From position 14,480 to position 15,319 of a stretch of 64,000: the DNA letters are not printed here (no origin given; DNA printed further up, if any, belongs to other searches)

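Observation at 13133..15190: SANTA-domain protein with CENPC-like motif: putative KNL2/Mis18BP1 orthologue in the same window as CenH3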

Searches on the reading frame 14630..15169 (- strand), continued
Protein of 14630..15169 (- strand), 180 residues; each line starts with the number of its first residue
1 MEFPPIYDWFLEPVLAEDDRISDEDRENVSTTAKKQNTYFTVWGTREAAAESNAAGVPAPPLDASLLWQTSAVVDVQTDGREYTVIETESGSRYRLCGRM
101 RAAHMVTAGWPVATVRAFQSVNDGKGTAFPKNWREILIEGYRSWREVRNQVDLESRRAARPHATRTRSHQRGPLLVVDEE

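Call 96: search_solved_structures(query=A10, max_evalue=1, show_alignments=1)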
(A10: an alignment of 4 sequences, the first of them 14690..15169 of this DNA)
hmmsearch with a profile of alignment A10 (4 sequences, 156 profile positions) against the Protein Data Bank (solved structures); distinct sequences matched with E-value up to 1: 2.
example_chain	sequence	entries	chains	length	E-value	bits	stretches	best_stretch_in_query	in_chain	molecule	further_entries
9r6h_A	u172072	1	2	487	0.035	17.1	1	64-135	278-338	Genome polyprotein,Mis18-binding protein 1,Chains: A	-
4dam_A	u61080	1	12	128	0.36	13.8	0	30-64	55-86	Single-stranded DNA-binding protein 1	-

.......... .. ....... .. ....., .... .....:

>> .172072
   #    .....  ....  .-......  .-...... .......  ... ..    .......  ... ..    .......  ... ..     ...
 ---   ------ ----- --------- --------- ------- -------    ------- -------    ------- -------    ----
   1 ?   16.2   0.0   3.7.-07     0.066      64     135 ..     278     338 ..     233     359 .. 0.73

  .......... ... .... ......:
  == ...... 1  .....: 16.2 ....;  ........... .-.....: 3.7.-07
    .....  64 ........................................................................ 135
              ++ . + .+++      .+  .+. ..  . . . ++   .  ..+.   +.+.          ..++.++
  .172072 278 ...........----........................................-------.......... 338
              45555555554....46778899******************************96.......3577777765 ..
